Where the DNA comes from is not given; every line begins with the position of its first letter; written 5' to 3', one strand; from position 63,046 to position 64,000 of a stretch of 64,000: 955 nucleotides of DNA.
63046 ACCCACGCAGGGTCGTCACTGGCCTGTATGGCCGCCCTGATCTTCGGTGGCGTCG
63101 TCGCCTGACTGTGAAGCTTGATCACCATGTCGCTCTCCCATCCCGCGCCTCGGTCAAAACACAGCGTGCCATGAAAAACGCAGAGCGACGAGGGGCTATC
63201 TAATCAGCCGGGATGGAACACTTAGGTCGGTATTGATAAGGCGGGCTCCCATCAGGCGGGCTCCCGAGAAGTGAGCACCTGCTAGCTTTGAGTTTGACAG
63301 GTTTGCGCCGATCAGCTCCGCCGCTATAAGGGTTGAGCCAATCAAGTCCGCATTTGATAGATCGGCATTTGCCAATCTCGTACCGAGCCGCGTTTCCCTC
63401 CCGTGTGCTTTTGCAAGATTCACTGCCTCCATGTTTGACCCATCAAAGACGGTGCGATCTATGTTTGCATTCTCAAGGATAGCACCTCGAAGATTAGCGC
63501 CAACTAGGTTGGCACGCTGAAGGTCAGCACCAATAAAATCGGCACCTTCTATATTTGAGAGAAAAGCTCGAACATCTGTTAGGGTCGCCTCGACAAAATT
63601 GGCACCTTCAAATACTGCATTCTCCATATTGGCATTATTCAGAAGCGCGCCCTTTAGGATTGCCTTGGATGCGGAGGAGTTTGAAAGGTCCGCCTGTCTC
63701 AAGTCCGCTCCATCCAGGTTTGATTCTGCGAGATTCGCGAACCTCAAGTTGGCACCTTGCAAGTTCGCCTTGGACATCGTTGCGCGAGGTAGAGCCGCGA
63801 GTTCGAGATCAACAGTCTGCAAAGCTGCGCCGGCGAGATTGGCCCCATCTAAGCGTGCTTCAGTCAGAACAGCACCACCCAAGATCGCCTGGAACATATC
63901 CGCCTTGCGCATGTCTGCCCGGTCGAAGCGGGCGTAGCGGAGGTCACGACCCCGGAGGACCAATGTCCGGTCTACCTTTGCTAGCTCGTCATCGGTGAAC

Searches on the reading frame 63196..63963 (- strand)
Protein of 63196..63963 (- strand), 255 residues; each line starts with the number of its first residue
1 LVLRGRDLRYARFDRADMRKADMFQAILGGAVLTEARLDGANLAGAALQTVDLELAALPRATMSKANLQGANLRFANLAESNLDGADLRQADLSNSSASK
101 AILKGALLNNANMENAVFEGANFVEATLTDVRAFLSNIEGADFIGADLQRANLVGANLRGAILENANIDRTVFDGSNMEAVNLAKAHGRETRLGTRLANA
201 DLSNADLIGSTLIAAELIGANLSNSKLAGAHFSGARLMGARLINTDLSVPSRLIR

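Call 38: search_protein_families(library=pfam, proteins=[window:63196-63963:-], max_evalue=0.001)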
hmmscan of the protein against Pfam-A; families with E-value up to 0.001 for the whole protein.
window:63196-63963:- (255 aa): 3 families
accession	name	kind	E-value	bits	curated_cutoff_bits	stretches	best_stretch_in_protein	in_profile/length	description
PF00805.28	Pentapeptide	-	2.4e-52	174.4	20.2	5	136-175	1-40/40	Pentapeptide repeats (8 copies)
PF13599.13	Pentapeptide_4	-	7.3e-24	84.1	38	2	76-143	11-78/78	Pentapeptide repeat region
PF13576.12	Pentapeptide_3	-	8.7e-24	83.9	27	0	107-138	5-38/48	Pentapeptide repeats (9 copies)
